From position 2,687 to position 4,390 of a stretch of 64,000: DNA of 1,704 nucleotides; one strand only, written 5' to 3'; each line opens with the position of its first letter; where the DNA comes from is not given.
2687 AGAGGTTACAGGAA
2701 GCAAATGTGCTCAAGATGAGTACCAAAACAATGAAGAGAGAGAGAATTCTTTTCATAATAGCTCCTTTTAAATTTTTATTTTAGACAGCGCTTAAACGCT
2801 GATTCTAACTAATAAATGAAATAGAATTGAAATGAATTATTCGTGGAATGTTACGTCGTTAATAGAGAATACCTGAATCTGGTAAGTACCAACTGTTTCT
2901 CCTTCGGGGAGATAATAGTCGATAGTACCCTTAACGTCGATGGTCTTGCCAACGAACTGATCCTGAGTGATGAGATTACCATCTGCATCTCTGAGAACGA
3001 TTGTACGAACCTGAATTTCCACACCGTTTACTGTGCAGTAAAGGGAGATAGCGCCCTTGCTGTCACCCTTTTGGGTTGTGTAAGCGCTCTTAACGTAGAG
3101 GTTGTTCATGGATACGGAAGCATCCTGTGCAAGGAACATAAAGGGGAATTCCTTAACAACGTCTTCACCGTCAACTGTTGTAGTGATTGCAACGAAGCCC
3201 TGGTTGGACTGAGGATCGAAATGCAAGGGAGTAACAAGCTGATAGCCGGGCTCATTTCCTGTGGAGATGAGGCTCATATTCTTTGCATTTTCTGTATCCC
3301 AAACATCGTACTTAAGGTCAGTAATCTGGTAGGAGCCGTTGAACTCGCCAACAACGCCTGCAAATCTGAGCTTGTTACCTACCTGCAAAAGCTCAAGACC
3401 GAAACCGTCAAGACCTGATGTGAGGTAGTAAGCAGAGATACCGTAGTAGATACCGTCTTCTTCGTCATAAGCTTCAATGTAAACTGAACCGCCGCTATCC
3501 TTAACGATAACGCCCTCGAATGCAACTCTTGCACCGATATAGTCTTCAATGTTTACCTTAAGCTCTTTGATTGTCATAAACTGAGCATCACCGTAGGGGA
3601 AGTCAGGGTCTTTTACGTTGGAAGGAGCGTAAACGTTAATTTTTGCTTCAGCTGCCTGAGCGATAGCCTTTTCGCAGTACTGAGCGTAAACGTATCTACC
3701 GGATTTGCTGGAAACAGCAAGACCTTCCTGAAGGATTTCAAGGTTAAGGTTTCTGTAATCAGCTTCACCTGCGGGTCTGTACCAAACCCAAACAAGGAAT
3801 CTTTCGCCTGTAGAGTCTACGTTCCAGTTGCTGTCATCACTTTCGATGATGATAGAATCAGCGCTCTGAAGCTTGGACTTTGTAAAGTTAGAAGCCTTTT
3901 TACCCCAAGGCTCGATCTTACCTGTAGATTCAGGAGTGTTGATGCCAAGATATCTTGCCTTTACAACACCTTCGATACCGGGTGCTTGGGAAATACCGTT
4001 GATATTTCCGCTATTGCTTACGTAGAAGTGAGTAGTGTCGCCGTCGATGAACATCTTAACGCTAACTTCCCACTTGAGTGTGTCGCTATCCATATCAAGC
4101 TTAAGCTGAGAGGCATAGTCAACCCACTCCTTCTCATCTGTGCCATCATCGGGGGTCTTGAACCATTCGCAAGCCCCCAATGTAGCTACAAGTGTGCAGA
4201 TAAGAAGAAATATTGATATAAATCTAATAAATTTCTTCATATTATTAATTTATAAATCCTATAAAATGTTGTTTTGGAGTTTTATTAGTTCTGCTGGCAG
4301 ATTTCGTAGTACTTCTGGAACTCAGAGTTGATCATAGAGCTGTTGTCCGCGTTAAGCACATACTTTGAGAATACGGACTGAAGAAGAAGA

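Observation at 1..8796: Secreted SNase nuclease and a giant lipoprotein built into a sugar-type (CUT1) ABC importer operon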

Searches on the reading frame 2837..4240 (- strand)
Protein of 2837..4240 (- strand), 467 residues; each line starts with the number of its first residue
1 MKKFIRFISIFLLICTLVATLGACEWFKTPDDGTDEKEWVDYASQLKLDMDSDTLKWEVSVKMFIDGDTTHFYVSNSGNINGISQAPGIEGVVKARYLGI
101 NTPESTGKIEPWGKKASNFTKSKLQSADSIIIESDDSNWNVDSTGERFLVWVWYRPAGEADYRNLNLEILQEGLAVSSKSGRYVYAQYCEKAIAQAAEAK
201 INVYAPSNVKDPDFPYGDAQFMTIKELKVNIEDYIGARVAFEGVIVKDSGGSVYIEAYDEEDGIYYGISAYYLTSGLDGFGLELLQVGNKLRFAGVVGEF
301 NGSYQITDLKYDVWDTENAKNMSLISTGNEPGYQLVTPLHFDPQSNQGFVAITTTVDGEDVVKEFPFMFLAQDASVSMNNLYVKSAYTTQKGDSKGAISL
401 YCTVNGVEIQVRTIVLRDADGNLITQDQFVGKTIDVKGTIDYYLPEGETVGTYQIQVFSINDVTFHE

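Call 7: search_protein_families(library=pfam, proteins=[window:2837-4240:-], max_evalue=0.01)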
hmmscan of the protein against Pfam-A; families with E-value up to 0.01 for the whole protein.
window:2837-4240:- (467 aa): 1 family
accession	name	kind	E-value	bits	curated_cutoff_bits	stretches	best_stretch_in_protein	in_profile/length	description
PF00565.23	SNase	-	1.1e-10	42.3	21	1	95-203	2-104/107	Staphylococcal nuclease homologue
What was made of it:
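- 2837..4240 (-): Nuclease lipoprotein, 467 aa. It has an SNase domain (aa 56-205, nt 3626-4075) and two C-terminal beta-barrel domains that are probably OB-like (aa 238-307, nt 3320-3529; aa 385-456, nt 2873-3088). PF00565 (call 7).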

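Call 8: search_protein_families(library=ncbifam, proteins=[window:2837-4240:-], max_evalue=0.01)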
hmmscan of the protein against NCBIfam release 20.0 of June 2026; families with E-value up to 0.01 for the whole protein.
window:2837-4240:- (467 aa): 2 families
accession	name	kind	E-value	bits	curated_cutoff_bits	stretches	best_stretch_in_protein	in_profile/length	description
NF047694.1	TnucaseNucIStaph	equivalog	7.4e-09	35.3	250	1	52-204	40-174/175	thermonuclease NucI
NF047969.1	CaNuclEcnA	equivalog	0.00023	21.1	180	1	106-190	59-135/151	calcium-activated nuclease EcnA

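Call 10: find_homologous_proteins(query=window:2837-4240:-)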
Query window:2837-4240:- (467 aa): 6620 proteins with E <= 0.001 among 8000 candidates; the best 120 are listed.
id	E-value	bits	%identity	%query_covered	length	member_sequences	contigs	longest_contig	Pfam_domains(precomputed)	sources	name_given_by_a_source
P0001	0.0e+0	1060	100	100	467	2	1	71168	PF00565.24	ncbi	-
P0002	5.2e-284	960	90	100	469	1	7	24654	PF00565.24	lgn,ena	-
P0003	1.8e-271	919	87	100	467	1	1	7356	PF00565.24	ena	-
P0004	8.4e-271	917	86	100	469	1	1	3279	PF00565.24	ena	-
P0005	2.5e-269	912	85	100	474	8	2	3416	PF00565.24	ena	-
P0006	5.6e-269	911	85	100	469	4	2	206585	PF00565.24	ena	-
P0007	6.5e-269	910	84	100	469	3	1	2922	PF00565.24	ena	-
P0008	2.3e-268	909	86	100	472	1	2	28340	PF00565.24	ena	-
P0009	1.1e-267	906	84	100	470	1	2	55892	PF00565.24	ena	-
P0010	4.4e-266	901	84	100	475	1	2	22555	PF00565.24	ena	-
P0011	8.5e-266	900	84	100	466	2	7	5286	PF00565.24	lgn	-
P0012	4.3e-265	898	84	100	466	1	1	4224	PF00565.24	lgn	-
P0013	1.6e-264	896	84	100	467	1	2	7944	PF00565.24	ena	-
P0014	2.1e-264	895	82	100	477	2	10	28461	PF00565.24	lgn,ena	-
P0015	3.1e-264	895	83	100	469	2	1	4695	PF00565.24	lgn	-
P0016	7.3e-264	894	84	100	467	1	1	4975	PF00565.24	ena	-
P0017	8.2e-264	894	84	100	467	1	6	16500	PF00565.24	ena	-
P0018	1.4e-263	893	84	100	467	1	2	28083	PF00565.24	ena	-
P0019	1.9e-263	892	84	100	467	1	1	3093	PF00565.24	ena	-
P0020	2.5e-263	892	84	100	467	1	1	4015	PF00565.24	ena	-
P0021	7.5e-263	890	84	100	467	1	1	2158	PF00565.24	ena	-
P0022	1.0e-262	890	84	100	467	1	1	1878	PF00565.24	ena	-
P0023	3.3e-262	888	83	100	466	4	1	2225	PF00565.24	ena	-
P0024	4.4e-258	875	82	100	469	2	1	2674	PF00565.24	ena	-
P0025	6.6e-258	874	82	100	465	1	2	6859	PF00565.24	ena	-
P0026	2.4e-257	872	81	100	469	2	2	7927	PF00565.24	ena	-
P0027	2.6e-256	869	81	100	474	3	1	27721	PF00565.24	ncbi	-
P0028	3.5e-255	865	80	100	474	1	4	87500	PF00565.24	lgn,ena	-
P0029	4.7e-251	851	80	100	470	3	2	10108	PF00565.24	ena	-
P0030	9.3e-251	851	81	100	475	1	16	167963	PF00565.24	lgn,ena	-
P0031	6.2e-250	848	79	100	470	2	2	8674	PF00565.24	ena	-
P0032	2.5e-249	846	80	100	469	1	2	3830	PF00565.24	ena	-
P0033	5.7e-248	841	79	100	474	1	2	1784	PF00565.24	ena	-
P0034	1.3e-246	837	77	100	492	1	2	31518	PF00565.24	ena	-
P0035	1.8e-243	826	77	100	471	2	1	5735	PF00565.24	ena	-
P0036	3.6e-242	822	77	100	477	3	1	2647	PF00565.24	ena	-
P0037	3.5e-241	819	77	100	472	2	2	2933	PF00565.24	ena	-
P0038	6.1e-241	818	76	100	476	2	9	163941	PF00565.24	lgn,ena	-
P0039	2.6e-240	816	76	100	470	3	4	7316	PF00565.24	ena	-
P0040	1.5e-239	814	76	100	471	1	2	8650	PF00565.24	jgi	-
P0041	2.4e-239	813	74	100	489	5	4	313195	PF00565.24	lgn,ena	-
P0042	3.3e-239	812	76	100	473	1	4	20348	PF00565.24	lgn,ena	-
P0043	4.1e-239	812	77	100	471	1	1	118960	PF00565.24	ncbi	-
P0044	1.3e-238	810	75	100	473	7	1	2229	PF00565.24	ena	-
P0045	1.0e-236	804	77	97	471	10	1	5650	PF00565.24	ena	-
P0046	1.6e-235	800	77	100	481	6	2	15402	PF00565.24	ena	-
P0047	1.6e-234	797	77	100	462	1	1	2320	PF00565.24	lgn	-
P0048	2.9e-233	793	74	100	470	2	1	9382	PF00565.24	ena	-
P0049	1.7e-232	790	74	100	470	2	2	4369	PF00565.24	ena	-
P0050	3.2e-232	789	74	97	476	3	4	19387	PF00565.24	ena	-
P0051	1.2e-231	788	76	100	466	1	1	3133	PF00565.24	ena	-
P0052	1.5e-231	787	73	100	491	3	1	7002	PF00565.24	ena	-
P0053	5.4e-231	785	73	100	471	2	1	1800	PF00565.24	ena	-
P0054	6.2e-231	785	75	100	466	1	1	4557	PF00565.24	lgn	-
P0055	7.8e-231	785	73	100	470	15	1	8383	PF00565.24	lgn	-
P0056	1.0e-230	784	75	100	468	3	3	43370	PF00565.24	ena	-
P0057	7.4e-229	778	73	100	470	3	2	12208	PF00565.24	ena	-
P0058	9.7e-229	778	73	100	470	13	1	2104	PF00565.24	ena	-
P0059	1.1e-227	774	74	100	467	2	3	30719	PF00565.24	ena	-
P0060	5.1e-227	772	72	100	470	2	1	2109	PF00565.24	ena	-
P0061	3.4e-226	770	72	100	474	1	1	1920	PF00565.24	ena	-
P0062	5.4e-226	769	73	100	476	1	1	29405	PF00565.24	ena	-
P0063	6.4e-226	769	73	100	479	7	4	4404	PF00565.24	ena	-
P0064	1.1e-225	768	72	100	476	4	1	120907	PF00565.24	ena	-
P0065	1.9e-225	767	74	98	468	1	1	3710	PF00565.24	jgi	jgi:micrococcal nuclease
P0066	1.2e-224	764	72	100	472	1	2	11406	PF00565.24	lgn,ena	-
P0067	1.3e-223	761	72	100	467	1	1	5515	PF00565.24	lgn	-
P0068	1.8e-221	754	71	100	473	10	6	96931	PF00565.24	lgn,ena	-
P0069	2.5e-219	747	70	100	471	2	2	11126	PF00565.24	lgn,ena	-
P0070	2.0e-218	744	71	100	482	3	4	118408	PF00565.24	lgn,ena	-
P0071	3.1e-217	740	70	100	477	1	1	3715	PF00565.24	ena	-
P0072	3.5e-215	733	71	100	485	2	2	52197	PF00565.24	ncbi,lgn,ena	-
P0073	1.6e-205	701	68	100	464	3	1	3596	PF00565.24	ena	-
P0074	3.4e-203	694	67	100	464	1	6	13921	PF00565.24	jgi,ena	-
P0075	7.3e-190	650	63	100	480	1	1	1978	PF00565.24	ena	-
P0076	3.5e-151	522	74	66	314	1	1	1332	PF00565.24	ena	-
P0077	7.6e-140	485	52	100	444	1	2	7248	PF00565.24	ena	-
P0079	6.3e-135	469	52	100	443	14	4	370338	PF00565.24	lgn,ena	-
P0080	9.5e-135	468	51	100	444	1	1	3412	PF00565.24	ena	-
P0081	1.9e-133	464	52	100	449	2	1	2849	PF00565.24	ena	-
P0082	2.7e-133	463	51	100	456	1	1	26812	PF00565.24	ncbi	-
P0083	2.8e-133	463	52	100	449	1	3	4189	PF00565.24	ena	-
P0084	4.5e-133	463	51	99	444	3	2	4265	PF00565.24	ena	-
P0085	6.2e-133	462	50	100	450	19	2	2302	PF00565.24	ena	-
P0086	6.3e-133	462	53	94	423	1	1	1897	PF00565.24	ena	-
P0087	1.3e-132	461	52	100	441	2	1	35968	PF00565.24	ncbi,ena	-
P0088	1.4e-132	461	52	97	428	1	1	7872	PF00565.24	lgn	-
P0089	2.4e-132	460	52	97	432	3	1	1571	PF00565.24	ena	-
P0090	2.7e-132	460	52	100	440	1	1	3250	PF00565.24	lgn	-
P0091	5.5e-132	459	51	99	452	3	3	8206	PF00565.24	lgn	-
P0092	1.3e-131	458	51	100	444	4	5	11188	PF00565.24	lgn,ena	-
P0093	4.4e-131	456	51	100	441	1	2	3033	PF00565.24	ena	-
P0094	6.4e-131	455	50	98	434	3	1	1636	PF00565.24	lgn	-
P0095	6.8e-131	455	50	100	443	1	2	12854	PF00565.24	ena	-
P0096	1.4e-130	454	53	91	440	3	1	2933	PF00565.24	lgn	-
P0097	1.7e-130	454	50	100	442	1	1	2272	PF00565.24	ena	-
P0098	1.7e-130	454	49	100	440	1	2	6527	PF00565.24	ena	-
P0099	2.4e-130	454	50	100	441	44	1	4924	PF00565.24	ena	-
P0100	3.4e-130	453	49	100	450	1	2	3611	PF00565.24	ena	-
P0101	5.1e-130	452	49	100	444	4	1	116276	PF00565.24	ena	-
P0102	6.9e-130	452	52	97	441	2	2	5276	PF00565.24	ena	-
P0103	7.1e-130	452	52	100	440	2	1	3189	PF00565.24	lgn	-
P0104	7.4e-130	452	51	100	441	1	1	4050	PF00565.24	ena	-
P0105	1.1e-129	451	50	96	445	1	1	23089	PF00565.24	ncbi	-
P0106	1.2e-129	451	50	100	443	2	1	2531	PF00565.24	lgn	-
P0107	1.3e-129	451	51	100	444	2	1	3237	PF00565.24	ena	-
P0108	1.6e-129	451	50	100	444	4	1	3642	PF00565.24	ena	-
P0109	1.6e-129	451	49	100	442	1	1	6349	PF00565.24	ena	-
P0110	2.1e-129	450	52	97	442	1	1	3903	PF00565.24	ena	-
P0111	2.2e-129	450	50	96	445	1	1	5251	PF00565.24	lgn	-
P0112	2.3e-129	450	50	100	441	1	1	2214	PF00565.24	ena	-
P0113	2.5e-129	450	50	100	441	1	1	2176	PF00565.24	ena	-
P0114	3.8e-129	450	50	96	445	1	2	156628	PF00565.24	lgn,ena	-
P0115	4.3e-129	449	50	96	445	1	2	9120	PF00565.24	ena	-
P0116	5.0e-129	449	52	94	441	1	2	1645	PF00565.24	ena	-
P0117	6.1e-129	449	50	96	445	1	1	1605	PF00565.24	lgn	-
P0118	7.1e-129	449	50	100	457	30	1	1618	PF00565.24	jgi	jgi:endonuclease YncB( thermonuclease family)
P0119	7.3e-129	449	50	97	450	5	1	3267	PF00565.24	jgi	jgi:endonuclease YncB( thermonuclease family)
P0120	8.8e-129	448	49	96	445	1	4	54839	PF00565.24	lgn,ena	-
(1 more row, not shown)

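Call 12: find_related_loci(query=A1, collection=genome_contigs, flank=10000)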
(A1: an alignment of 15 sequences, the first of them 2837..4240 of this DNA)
Query A1 (467 aa) in genome_contigs; peptide patterns used: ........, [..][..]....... (x = any residue, [..] = any of these).
599 stretches matched a pattern (row limit reached: there are more); 583 encode a relative of the query (tblastn E <= 1e-3); the best 80 are kept; 80 distinct loci.
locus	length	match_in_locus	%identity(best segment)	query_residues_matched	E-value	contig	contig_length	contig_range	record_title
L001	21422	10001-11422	81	1-466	0e+0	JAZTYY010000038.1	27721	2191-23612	MAG: Eubacteriales bacterium isolate T1900045325_YK20190014.MAGScoT_cleanbin_000005 SGB_6433_k141_913869, whole genome s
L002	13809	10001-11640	74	1-466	0e+0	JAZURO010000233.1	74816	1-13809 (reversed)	MAG: Eubacteriales bacterium isolate T1900044851_TS20190317.MAGScoT_cleanbin_000019 SGB_3023_k141_4003247, whole genome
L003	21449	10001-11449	71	1-466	0e+0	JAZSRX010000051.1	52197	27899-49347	MAG: Eubacteriales bacterium isolate T1900044535_TS20190001.MAGScoT_cleanbin_000044 SGB_6_k141_35434, whole genome shotg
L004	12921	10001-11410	73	1-466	0e+0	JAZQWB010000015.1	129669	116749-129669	MAG: Eubacteriales bacterium isolate T1900045166_TC20190160.MAGScoT_cleanbin_000034 SGB_5150_k141_828373, whole genome s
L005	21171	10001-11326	51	1-466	4e-142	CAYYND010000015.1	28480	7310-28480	MAG TPA_asm: uncultured Lachnospiraceae bacterium isolate SRP350583_co1_358 genome assembly, contig: NODE_2697_length_28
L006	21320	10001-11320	50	1-466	2e-135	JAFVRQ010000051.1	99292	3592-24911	MAG: Clostridia bacterium isolate RGIG5332 Sheep_Colon-2__c436783, whole genome shotgun sequence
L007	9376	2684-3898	53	38-466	1e-135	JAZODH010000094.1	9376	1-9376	MAG: Eubacteriales bacterium isolate T1900044752_TS20190418.MAGScoT_cleanbin_000027 SGB_2245_k141_1407207, whole genome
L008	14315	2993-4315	50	5-467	9e-136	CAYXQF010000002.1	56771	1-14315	MAG TPA_asm: uncultured Lachnospiraceae bacterium isolate SRP315200_co1_618 genome assembly, contig: NODE_487_length_567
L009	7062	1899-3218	50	3-467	2e-135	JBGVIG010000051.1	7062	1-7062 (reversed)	MAG: Eubacteriales bacterium isolate fecal_MAG_325 fecal_MAG_325_contig_0051, whole genome shotgun sequence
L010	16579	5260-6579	48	1-466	3e-134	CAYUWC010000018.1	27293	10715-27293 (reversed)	MAG TPA_asm: uncultured Oscillospiraceae bacterium isolate SRP225648_co1_365 genome assembly, contig: NODE_3777_length_2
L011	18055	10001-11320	49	4-466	5e-133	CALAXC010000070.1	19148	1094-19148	MAG TPA_asm: uncultured Clostridia bacterium isolate SRR6425821_bin.111_CONCOCT_v1.1_MAG genome assembly, contig: ERZ176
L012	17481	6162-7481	51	1-466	5e-138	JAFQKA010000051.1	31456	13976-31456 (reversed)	MAG: Clostridia bacterium isolate RGIG1890 Goat_Cecum.Co__c2375438, whole genome shotgun sequence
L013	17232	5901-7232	49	1-466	2e-132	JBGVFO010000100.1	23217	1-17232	MAG: Eubacteriales bacterium isolate fecal_MAG_389 fecal_MAG_389_contig_0100, whole genome shotgun sequence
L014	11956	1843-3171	49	2-463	2e-132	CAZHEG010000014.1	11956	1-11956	MAG TPA_asm: uncultured Oscillospiraceae bacterium isolate SRP315200_co2_429 genome assembly, contig: NODE_7028_length_1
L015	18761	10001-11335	49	1-466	2e-132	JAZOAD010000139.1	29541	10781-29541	MAG: Faecousia sp. isolate T1900044764_TS20190230.MAGScoT_cleanbin_000038 SGB_2393_k141_2786420, whole genome shotgun se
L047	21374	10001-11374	49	1-466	2e-129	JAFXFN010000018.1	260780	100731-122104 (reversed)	MAG: Clostridia bacterium isolate RGIG6369 Sheep_Rectum-4__c329283, whole genome shotgun sequence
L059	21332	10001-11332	47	1-466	9e-124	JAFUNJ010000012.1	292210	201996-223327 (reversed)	MAG: Clostridia bacterium isolate RGIG4652 Roe_deer_Rectum-4__c3421, whole genome shotgun sequence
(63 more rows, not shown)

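Call 14: find_encoding_contigs(protein=window:2837-4240:-, flank=10000, max_places=3)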
Protein window:2837-4240:- (467 aa): no gene with exactly this product is on record in the collection.

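Call 43: predict_structure(alignment_id=A2)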
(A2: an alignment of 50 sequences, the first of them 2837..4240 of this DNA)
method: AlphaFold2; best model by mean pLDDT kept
length: 467 residues; sequences in the alignment: 50
mean_pLDDT: 84.9   pTM: 0.56
mean pLDDT of the five models: 84.9, 82.5, 82.5, 81.4, 81.4
residues with pLDDT >= 90: 225; 70-90: 189; 50-70: 28; < 50: 25
segments of 3 or more residues with pLDDT < 50: 27-35, 205-216
pLDDT, mean of each block of 10 residues (from residue 1): 84 89 54 57 89 92 87 87 80 88 59 77 94 92 82 93 93 74 81 80 47 54 91 87 94 94 94 81 92 90 87 80 93 94 89 79 92 97 95 88 93 92 94 97 82 93 93
secondary structure, 60 per line:
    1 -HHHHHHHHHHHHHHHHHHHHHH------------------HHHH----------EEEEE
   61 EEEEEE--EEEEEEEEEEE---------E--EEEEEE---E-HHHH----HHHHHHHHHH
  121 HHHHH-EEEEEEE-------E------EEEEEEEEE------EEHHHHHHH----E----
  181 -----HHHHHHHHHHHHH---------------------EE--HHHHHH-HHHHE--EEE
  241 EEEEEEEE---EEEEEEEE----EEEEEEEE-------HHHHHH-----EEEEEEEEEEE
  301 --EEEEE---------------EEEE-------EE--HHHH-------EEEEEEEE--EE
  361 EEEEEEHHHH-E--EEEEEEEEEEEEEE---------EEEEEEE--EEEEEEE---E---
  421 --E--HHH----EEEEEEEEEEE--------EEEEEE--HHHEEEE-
elements in order: H2-23 H42-45 E56-66 E69-79 E92-97 H103-106 H111-125 E127-133 E148-156 H165-171 H186-198 H224-229 H231-234 E238-248 E252-259 E264-271 H279-284 E290-300 E303-307 E323-326 H338-341 E349-356 E359-366 H367-370 E375-388 E398-404 E407-413 E433-443 E452-457 E463-466
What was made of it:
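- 2837..4240 (-): AlphaFold2 model with pLDDT 84.9 (call 43).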

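Call 46: fold_search(model_id=the predicted structure, library=pdb)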
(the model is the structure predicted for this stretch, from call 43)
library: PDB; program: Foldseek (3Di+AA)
matches with E <= 10: 1085; with E <= 0.001: 377
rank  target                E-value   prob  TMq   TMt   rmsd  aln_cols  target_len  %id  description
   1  1syc                  7.6e-10  1.00  0.26  0.84   2.2       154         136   24  ENGINEERING ALTERNATIVE BETA-TURN TYPES IN STAPHYLOCOCCAL NUCLEASE (released 1994-07-31)
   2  1f2z                  7.6e-10  1.00  0.26  0.84   2.2       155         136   24  SIMPLIFICATION OF A PROTEIN LOOP IN STAPHYLOCOCCAL NUCLEASE (released 2003-09-16)
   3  1snp                  1.1e-09  1.00  0.25  0.87   2.3       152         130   24  PROTEIN STABILITY IN STAPHYLOCOCCAL NUCLEASE (released 1997-02-12)
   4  3t13_A                2.1e-09  1.00  0.25  0.84   2.8       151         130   26  Crystal structure of Staphylococcal nuclease variant Delta+PHS A69G at cryogenic temperature (released 2011-08-03)
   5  3eji                  2.2e-09  1.00  0.25  0.84   2.6       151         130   26  Crystal structure of Staphylococcal nuclease variant Delta+PHS L36K at cryogenic temperature (released 2008-11-04)
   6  1sno                  2.4e-09  1.00  0.26  0.84   2.4       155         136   24  PROTEIN STABILITY IN STAPHYLOCOCCAL NUCLEASE (released 1997-02-12)
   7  4yij_A                2.6e-09  1.00  0.25  0.83   2.8       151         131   25  Crystal structure of Staphylcoccal nuclease variant Delta+PHS A109E at cryogenic temperature (released 2015-03-18)
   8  5igg                  2.8e-09  1.00  0.25  0.85   2.5       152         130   25  Crystal structure of Staphylococcal nuclease variant Delta+PHS V66H/I72E at cryogenic temperature (released 2016-03-09)
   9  4i65                  2.8e-09  1.00  0.26  0.83   2.5       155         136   24  Crystal Structure of Staphylococcal nuclease mutant V23I/L25V/I72V/I92V (released 2013-03-20)
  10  4ol7_B                3.0e-09  1.00  0.25  0.84   2.3       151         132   24  Crystal structure of Staphylococcal nuclease variant Delta+PHS V66E A109E at cryogenic temperature (released 2015-01-28)
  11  1eqv                  3.3e-09  1.00  0.26  0.84   2.3       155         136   24  SIMPLIFICATION OF A PROTEIN LOOP IN STAPHYLOCOCCAL NUCLEASE (released 2003-07-08)
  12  4laa                  3.5e-09  1.00  0.25  0.85   2.0       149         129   25  Crystal structure of Staphylococcal nuclease variant Delta+PHS L36H at cryogenic temperature (released 2013-08-21)
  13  1stn                  3.5e-09  1.00  0.26  0.84   2.5       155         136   23  THE CRYSTAL STRUCTURE OF STAPHYLOCOCCAL NUCLEASE REFINED AT 1.7 ANGSTROMS RESOLUTION (released 1994-07-31)
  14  2f0o                  3.7e-09  1.00  0.26  0.83   2.7       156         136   23  Crystal structure of Staphylococcal nuclease mutant V66I/I72V (released 2006-10-24)
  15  4miu                  3.9e-09  1.00  0.25  0.85   2.0       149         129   26  Crystal structure of Staphylococcal nuclease variant Delta+PHS V23T/V99T at cryogenic temperature (released 2013-10-02)
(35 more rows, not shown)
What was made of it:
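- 2837..4240 (-): Foldseek matches S. aureus nuclease with target TM-score 0.84-0.87 and rmsd 2.0-2.5 A (call 46).
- On SNase / thermonuclease (PF00565): The AlphaFold2 model (pLDDT 84.9) matches S. aureus nuclease structures with target TM-score 0.84-0.87 and rmsd 2.0-2.5 A (calls 43, 46).
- The SNase fold has a target TM-score of 0.84-0.87 (call 46).
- Tried and rejected: The Foldseek PDB list for the nuclease was filled by S. aureus nuclease variants (call 46).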

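Call 60: search_protein_families(library=pfam, alignment_id=A2, max_evalue=0.01)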
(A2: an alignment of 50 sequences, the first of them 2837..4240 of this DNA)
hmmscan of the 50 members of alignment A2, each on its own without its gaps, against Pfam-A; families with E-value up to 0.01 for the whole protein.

A. member 1, window:2837-4240:- (467 aa): 1 family
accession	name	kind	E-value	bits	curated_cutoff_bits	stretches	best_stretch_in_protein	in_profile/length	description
PF00565.23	SNase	-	1.1e-10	42.3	21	1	95-203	2-104/107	Staphylococcal nuclease homologue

B. families by the number of members that match (of 50 scanned): 10 families
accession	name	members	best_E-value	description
PF00565.23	SNase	50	2.3e-12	Staphylococcal nuclease homologue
PF01336.31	tRNA_anti-codon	3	0.00028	OB-fold nucleic acid binding domain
PF18942.5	DUF5689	1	1.1e-05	Family of unknown function (DUF5689)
PF21827.1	New_glue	1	0.00018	New glue protein family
PF13742.12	tRNA_anti_2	1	0.00069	OB-fold nucleic acid binding domain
PF20424.3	PilZN3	1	0.0008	PilZN3 domain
PF03422.21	CBM_6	1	0.0013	Carbohydrate binding module (family 6)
PF09134.16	Invasin_D3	1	0.0034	Invasin, domain 3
PF20608.4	Phage_tube_C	1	0.0037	Phage tail tube protein C-terminal domain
PF16127.10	DUF4839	1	0.0077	Domain of unknown function (DUF4839)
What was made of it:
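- On SNase / thermonuclease (PF00565): All 50 aligned homologues match (call 60).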
